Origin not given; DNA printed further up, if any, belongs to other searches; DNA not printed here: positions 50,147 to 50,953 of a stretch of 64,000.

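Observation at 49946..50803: Convergent, 3'-overlapping pair of paralogous small basic proteins sharing an FP-T-GR-AK-FL-C-Y motif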

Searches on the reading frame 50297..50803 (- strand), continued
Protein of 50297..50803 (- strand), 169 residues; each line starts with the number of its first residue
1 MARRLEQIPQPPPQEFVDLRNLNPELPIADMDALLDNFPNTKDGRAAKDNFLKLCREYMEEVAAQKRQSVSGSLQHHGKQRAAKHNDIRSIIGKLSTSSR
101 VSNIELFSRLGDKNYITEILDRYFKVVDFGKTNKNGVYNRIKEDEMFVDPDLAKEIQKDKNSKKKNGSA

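Call 49: list_cluster_members(proteins=[P0016, P0017, P0018, P0019, P0020, P0022, P0026, P0027, P0030, P0031])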
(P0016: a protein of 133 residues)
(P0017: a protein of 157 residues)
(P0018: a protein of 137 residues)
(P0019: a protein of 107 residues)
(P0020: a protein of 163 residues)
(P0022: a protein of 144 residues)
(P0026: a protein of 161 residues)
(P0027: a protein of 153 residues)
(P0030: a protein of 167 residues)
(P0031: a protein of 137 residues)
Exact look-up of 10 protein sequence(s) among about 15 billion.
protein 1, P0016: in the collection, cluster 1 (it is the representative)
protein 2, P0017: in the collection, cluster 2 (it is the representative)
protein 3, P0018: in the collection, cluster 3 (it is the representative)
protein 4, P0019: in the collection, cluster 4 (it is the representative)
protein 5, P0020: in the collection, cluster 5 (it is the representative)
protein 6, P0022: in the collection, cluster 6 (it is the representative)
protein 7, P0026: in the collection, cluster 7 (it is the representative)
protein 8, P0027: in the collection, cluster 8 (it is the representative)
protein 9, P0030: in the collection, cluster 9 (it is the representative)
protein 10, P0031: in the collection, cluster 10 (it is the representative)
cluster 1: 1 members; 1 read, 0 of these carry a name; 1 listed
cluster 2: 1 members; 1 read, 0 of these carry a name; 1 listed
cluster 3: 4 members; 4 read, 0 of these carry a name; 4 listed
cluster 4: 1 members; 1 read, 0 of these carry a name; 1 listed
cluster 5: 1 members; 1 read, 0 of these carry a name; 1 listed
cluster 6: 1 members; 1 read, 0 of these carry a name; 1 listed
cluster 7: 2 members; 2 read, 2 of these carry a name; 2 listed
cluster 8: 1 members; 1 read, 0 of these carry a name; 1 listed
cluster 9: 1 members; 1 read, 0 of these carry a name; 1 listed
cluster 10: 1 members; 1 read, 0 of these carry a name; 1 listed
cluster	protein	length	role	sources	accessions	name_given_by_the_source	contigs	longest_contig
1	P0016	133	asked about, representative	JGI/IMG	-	-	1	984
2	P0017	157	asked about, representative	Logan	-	-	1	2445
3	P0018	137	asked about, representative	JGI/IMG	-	-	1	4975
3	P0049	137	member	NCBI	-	-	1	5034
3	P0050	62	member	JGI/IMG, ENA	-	-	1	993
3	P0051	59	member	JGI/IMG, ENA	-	-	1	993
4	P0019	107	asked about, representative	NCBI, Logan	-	-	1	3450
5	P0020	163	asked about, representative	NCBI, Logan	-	-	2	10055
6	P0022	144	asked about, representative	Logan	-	-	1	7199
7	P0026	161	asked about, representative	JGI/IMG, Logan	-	hypothetical protein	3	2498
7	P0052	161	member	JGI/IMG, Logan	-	hypothetical protein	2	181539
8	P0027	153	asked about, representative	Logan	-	-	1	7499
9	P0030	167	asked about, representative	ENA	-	-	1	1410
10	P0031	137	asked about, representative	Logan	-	-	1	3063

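Call 54: find_encoding_contigs(protein=P0052, flank=6000, max_places=1)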
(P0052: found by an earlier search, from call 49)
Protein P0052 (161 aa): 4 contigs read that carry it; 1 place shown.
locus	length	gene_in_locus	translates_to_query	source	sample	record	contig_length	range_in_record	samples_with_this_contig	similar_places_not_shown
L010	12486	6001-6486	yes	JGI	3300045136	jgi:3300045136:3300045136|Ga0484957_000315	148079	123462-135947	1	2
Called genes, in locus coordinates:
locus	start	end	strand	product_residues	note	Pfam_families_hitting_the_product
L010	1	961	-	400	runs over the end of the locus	PF00009:GTP_EFTU, PF03144:GTP_EFTU_D2, PF03143:GTP_EFTU_D3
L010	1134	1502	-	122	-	-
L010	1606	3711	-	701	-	PF00009:GTP_EFTU, PF22042:EF-G_D2, PF03144:GTP_EFTU_D2, PF14492:EFG_III, PF16658:RF3_C, PF03764:EFG_IV, PF00679:EFG_C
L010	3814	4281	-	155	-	PF00177:Ribosomal_S7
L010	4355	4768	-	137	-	PF00164:Ribosom_S12_S23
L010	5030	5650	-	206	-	PF02163:Peptidase_M50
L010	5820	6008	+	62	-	-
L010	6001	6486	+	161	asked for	-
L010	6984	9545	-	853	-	PF20030:bpMoxR (faint), PF13401:AAA_22 (faint), PF00004:AAA (weak), PF17871:AAA_lid_9 (weak), PF00004:AAA, PF07724:AAA_2, PF07728:AAA_5, PF10431:ClpB_D2-small, +5 more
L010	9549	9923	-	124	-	-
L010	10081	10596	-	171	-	PF00334:NDK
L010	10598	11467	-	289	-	PF25281:MBL_MAP1B (weak), PF00753:Lactamase_B, PF12706:Lactamase_B_2 (weak)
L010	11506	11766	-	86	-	-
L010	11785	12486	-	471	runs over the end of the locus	PF13567:DUF4131, PF03772:Competence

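Call 55: search_solved_structures(query=A3, max_evalue=10)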
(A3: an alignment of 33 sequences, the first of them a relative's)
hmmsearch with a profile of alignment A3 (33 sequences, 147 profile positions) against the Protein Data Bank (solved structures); distinct sequences matched with E-value up to 10: 0.

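Call 56: fold_search(model_id=the predicted structure, library=viral)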
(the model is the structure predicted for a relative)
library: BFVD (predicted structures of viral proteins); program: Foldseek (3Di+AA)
matches with E <= 10: 104; with E <= 0.001: 0
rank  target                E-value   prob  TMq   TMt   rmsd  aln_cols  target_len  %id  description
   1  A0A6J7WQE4            6.5e-01  0.30  0.31  0.27  17.1       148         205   14  Uncharacterized protein [uncultured Caudovirales phage]
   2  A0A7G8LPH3            1.4e+00  0.30  0.33  0.36  13.5       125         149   15  (no name in the UniProt tables at hand)
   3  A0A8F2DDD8            1.4e+00  0.20  0.28  0.38   8.9       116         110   14  (no name in the UniProt tables at hand)
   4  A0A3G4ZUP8            1.4e+00  0.10  0.24  0.24  15.0       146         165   16  Uncharacterized protein [Barrevirus sp.]
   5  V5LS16                1.7e+00  0.08  0.22  0.21  24.2       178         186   13  (no name in the UniProt tables at hand)
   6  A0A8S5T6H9            1.8e+00  0.30  0.37  0.50   7.4       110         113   20  bAvd-like domain-containing protein [Myoviridae sp. ctgXa1]
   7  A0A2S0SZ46            2.2e+00  0.08  0.22  0.15  18.3       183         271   12  (no name in the UniProt tables at hand)
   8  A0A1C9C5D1            2.2e+00  0.07  0.22  0.10  24.6       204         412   14  Uncharacterized protein [Heterosigma akashiwo virus 01]
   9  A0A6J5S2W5            2.3e+00  0.16  0.35  0.38  10.0       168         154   11  Uncharacterized protein [uncultured Caudovirales phage]
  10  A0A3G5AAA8            2.4e+00  0.04  0.16  0.13  18.1       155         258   10  C3H1-type domain-containing protein [Homavirus sp.]
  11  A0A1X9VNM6            2.6e+00  0.06  0.15  0.22  18.3       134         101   13  Putative endochitinase 1 (Fragment) [Mimivirus AB-566-O17]
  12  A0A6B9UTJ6            2.7e+00  0.20  0.37  0.24  16.8       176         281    8  (no name in the UniProt tables at hand)
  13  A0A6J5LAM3            2.7e+00  0.07  0.19  0.25  17.2       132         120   14  Uncharacterized protein [uncultured Caudovirales phage]
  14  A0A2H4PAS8            2.7e+00  0.05  0.17  0.20  12.4       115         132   20  (no name in the UniProt tables at hand)
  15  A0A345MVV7            2.9e+00  0.07  0.24  0.11  25.6       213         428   14  (no name in the UniProt tables at hand)
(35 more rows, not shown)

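Call 58: find_encoding_contigs(protein=P0035, flank=3000, max_places=2)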
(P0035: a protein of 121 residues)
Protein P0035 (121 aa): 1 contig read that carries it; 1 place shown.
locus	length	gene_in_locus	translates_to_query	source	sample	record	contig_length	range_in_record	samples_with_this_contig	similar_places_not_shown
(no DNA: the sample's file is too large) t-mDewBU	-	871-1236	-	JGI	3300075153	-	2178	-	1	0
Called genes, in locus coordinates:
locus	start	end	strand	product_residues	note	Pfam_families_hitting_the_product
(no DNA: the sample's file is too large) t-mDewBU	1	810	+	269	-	?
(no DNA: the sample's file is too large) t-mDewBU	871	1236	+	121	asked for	-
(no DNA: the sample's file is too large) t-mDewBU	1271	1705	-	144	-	-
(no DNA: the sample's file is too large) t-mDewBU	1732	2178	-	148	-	?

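Call 59: find_encoding_contigs(protein=P0039, flank=3000, max_places=2)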
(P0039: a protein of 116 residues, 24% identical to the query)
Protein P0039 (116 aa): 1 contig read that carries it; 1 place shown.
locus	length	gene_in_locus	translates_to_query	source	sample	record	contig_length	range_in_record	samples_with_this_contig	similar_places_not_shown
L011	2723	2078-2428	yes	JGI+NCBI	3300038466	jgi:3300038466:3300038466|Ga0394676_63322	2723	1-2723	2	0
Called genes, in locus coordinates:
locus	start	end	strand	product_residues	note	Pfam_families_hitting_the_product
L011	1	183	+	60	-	?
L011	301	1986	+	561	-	PF05157:MshEN, PF00437:T2SSE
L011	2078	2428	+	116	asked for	-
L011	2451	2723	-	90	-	?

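Call 64: find_encoding_contigs(protein=P0045, flank=5000, max_places=1)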
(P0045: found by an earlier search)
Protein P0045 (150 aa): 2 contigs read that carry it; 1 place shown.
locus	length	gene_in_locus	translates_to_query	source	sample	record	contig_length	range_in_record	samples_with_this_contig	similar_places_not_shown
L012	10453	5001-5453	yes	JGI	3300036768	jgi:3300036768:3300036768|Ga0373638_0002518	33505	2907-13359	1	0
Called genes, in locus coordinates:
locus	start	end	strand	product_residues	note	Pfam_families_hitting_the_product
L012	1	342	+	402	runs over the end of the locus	-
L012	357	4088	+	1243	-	-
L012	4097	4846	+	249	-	-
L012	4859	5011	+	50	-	-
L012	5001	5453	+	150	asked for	-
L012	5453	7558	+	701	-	-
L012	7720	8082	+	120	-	-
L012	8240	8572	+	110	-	-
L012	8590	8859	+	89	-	-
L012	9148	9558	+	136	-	-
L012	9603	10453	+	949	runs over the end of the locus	PF01580:FtsK_SpoIIIE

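Call 65: find_encoding_contigs(protein=P0019, flank=3500, max_places=1)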
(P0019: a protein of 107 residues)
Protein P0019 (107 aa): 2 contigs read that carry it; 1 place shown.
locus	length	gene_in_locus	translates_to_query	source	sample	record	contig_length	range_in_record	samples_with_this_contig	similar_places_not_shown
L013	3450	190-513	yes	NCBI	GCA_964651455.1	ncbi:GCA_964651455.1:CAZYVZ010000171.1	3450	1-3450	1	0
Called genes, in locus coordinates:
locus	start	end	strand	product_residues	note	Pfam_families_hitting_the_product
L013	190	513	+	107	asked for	-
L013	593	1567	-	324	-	PF21946:LppM, PF01936:NYN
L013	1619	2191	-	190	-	PF13248:Zn_ribbon_3 (faint)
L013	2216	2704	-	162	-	PF13248:Zn_ribbon_3 (faint), PF13240:Zn_Ribbon_1 (weak), PF24463:DUF7577 (faint), PF12773:DZR, PF13240:Zn_Ribbon_1 (weak)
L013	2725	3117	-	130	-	-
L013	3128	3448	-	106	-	?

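Call 67: find_related_loci(query=A4, collection=genome_contigs, flank=10000)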
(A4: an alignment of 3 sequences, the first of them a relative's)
Query A4 (169 aa) in genome_contigs; peptide patterns used: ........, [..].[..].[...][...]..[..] (x = any residue, [..] = any of these).
111 stretches matched a pattern, but none encodes a relative of the query by tblastn (E <= 1e-3).

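Call 69: find_related_loci(query=A5, collection=genome_contigs, flank=8000)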
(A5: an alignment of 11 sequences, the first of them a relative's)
Query A5 (137 aa) in genome_contigs; peptide patterns used: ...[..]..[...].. (x = any residue, [..] = any of these).
110 stretches matched a pattern; 3 encode a relative of the query (tblastn E <= 1e-3); 3 distinct loci.
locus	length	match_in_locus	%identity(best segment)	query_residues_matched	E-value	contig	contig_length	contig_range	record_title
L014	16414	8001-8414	37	3-132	3e-21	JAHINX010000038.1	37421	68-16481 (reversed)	MAG: Patescibacteria group bacterium isolate KR13_S3.mb.1 KR13_S3.mb.1_k141_399943, whole genome shotgun sequence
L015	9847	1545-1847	37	18-111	7e-13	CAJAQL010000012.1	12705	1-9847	MAG: uncultured Parcubacteria group bacterium isolate B-4_bin-014 genome assembly, contig: bin-014:12/38, whole genome s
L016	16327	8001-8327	31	13-116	1e-12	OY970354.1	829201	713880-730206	MAG: uncultured bacterium isolate MFD04540.bin.2.12 genome assembly, chromosome: 1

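Call 88: find_related_loci(query=A9, collection=metagenome_contigs, flank=4000)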
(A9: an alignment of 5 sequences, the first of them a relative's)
Query A9 (116 aa) in metagenome_contigs; peptide patterns used: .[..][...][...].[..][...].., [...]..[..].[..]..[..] (x = any residue, [..] = any of these).
126 stretches matched a pattern; 1 encode a relative of the query (tblastn E <= 1e-3); 1 distinct loci.
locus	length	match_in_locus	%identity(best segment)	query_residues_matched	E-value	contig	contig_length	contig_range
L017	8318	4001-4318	42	4-110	7e-27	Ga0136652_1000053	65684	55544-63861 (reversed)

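Call 92: search_protein_families(library=padloc, proteins=[P0001, P0013, P0032, P0009, P0025], max_evalue=1)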
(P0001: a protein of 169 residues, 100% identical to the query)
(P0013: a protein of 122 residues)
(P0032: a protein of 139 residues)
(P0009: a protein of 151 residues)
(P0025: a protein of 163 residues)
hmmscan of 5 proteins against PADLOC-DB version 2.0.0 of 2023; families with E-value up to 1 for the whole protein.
P0001 (169 aa): 1 family
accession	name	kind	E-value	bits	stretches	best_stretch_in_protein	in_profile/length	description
PDLC00831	E1-E2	-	0.0051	13.7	1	47-157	120-225/578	E1-E2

P0013 (122 aa): 1 family
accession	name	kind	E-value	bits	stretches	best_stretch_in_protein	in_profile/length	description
PDLC01749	Cas2b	-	0.0086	14.6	1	28-76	11-55/87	-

P0032 (139 aa): 2 families
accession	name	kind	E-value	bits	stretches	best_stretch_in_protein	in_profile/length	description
PDLC02273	AbiEi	-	0.0065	14.5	1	66-137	124-193/205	AbiEi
PDLC01504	Csm2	-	0.028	12.8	1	5-87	21-100/116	CAS-III-D; effector_SS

P0009 (151 aa): 1 family
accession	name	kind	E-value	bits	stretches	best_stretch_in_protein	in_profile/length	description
PDLC00508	JetC1|JetC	-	0.013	11.6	1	43-127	631-714/1106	DUF3584 domain; MukB-like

P0025 (163 aa): 4 families
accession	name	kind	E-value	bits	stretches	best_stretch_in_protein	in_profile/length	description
PDLC02920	HEAT-ARM_XIII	-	0.0026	15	1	40-129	93-171/370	-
PDLC04940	PDC-S15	-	0.004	14.8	1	28-67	77-116/280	-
PDLC00456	JetA1|JetA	-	0.0058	13.3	1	89-125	173-206/482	DUF5716 domain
PDLC01623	Cas8b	-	0.016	12.3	1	23-69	95-141/544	CAS-I-B; effector_LS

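Call 93: search_protein_families(library=ncbifam, alignment_id=A3, max_evalue=0.1)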
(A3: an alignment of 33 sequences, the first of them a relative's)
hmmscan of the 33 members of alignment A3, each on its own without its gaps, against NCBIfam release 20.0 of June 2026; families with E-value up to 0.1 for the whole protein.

A. member 1, P0001 (169 aa): 0 families

B. families by the number of members that match (of 33 scanned): 28 families (the first 25 are shown)
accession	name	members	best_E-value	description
NF041120.1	RqcH_arch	3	0.0019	ribosome rescue protein RqcH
NF038222.1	IcmW_IVB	1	0.0015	type IVB secretion system protein IcmW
NF000327.2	blaSCO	1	0.0049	SCO family class A beta-lactamase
NF058576.1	EntV_fam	1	0.0062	EntV family bacteriocin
TIGR03486.1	cas_csx13_C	1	0.0067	CRISPR-associated protein Cas8a1/Csx13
TIGR00435.1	cysS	1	0.01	cysteine--tRNA ligase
NF049948.1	CRISPR_Csx26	1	0.011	type III-G CRISPR-associated protein Csx26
NF007676.0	PRK10351.1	1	0.018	4'-phosphopantetheinyl transferase AcpT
NF046031.1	AntRepSinIBacil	1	0.019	anti-repressor SinI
NF004147.0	PRK05621.2-1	1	0.02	F0F1 ATP synthase subunit gamma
NF005514.0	PRK07122.1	1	0.021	RNA polymerase sigma factor SigF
NF004038.0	PRK05528.1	1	0.022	peptide-methionine (S)-S-oxide reductase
NF041497.1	MobV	1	0.022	MobV family relaxase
TIGR04358.1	XXXCH_domain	1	0.024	GAK system XXXCH domain-containing protein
NF006422.0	PRK08674.1-1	1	0.028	bifunctional phosphoglucose/phosphomannose isomerase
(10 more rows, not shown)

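Call 97: search_protein_families(library=pfam, proteins=[L014:6335-7867:+, L014:8553-9116:-, L014:9232-10263:-, L015:320-1387:-, L015:1970-2719:+, L015:3179-4696:+, L016:4222-6348:+, L016:7082-7639:+, L016:8428-9198:-, L016:9373-10311:+], max_evalue=0.0001)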
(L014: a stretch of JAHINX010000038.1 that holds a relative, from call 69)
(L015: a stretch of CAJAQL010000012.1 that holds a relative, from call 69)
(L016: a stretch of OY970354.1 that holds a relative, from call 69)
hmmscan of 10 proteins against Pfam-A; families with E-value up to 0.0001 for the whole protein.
L014:6335-7867:+ (511 aa): 0 families

L014:8553-9116:- (187 aa): 0 families

L014:9232-10263:- (343 aa): 6 families
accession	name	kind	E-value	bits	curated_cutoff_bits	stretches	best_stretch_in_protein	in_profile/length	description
PF05496.18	RuvB_N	-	4.7e-76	254.4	27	1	32-190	1-159/159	Holliday junction DNA helicase RuvB P-loop domain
PF17864.7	AAA_lid_4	-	1.1e-24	86.4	27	1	193-266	1-74/74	RuvB AAA lid domain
PF05491.19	RuvB_C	-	2.4e-23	82.3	24.7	1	268-337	2-71/72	RuvB C-terminal winged helix domain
PF00004.35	AAA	-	3.9e-21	76.3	21.2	1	67-188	1-127/131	ATPase family associated with various cellular activities (AAA)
PF07728.20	AAA_5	-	2.7e-11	44.1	22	1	66-184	1-139/139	AAA domain (dynein-related subfamily)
PF05673.19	DUF815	-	4.4e-06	26.5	23.8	0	34-124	24-116/249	Protein of unknown function (DUF815)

L015:320-1387:- (355 aa): 5 families
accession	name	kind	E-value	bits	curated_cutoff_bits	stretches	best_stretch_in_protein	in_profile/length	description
PF13365.12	Trypsin_2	-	2.4e-33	116.3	27.6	1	74-217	1-144/144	Trypsin-like peptidase domain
PF00089.32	Trypsin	-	2.6e-16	60.6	20.6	1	71-238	18-217/220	Trypsin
PF13180.12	PDZ_2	-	3.3e-11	43.8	27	1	279-349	15-78/80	PDZ domain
PF17820.7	PDZ_6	-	2e-09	37.5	27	1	288-338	3-52/54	PDZ domain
PF10459.15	Peptidase_S46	-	5.4e-05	22.5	22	0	67-91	41-66/698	Peptidase S46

L015:1970-2719:+ (250 aa): 1 family
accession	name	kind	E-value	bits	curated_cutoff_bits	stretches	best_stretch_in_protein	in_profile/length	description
PF03372.29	Exo_endo_phos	-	2.8e-32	112.7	24.5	1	4-243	1-225/225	Endonuclease/Exonuclease/phosphatase family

L015:3179-4696:+ (506 aa): 4 families
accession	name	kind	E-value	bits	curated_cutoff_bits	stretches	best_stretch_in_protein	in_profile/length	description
PF12072.13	RNase_Y_N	-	1.6e-32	113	32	1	5-190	4-200/201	RNase Y N-terminal region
PF01966.28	HD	-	1.7e-19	70.6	22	1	322-414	1-115/116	HD domain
PF08668.18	HDOD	-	2e-05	24.6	22.9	0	322-359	95-133/196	HDOD domain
PF00013.35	KH_1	-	2.6e-05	24.3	21.5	1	206-256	9-64/66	KH domain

L016:4222-6348:+ (709 aa): 3 families
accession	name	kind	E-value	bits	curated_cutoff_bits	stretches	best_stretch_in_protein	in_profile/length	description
PF00133.28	tRNA-synt_1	-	1e-122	410.3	22.7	1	13-555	1-405/414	tRNA synthetases class I (I, L, M and V)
PF09334.17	tRNA-synt_1g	-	3.4e-22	79.2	20.1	3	45-94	6-55/391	tRNA synthetases class I (M)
PF08264.19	Anticodon_1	-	4e-20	72.6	25.1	1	613-709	7-104/148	Anticodon-binding domain of tRNA ligase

L016:7082-7639:+ (186 aa): 2 families
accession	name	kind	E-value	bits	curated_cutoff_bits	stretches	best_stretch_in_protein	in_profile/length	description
PF00011.27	HSP20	-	4.7e-18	65.6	20.8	1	86-181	3-97/102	Hsp20/alpha crystallin family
PF04969.22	CS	-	1.8e-05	26.1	21.3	1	83-172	3-78/78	CS domain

L016:8428-9198:- (256 aa): 1 family
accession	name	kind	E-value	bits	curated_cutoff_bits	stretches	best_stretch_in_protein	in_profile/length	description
PF18780.6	HNH_repeat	-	6.4e-11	42.9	26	1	98-146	1-54/54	Homing endonuclease associated repeat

L016:9373-10311:+ (313 aa): 2 families
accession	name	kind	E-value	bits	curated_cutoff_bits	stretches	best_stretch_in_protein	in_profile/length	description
PF01988.24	VIT1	-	4.7e-08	33.5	28.1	1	160-214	4-59/214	VIT family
PF02915.23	Rubrerythrin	-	3.4e-05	24.7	22.8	0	14-52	98-136/137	Rubrerythrin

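Call 101: find_encoding_contigs(protein=P0036, flank=4000, max_places=2)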
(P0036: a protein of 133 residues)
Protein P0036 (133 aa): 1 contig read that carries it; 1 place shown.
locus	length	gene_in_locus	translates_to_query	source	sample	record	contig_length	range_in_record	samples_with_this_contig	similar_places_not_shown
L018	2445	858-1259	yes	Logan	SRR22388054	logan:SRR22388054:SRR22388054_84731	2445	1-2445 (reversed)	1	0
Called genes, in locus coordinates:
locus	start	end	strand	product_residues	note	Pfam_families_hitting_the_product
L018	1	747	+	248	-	?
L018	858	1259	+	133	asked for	-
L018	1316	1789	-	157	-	-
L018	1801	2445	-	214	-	?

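Call 108: search_dna_similar(query=P0001, collection=phages, mode=protein, max_evalue=0.01, max_rows=5)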
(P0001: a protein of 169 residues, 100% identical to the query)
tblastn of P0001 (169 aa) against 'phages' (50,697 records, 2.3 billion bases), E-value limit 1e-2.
No match.
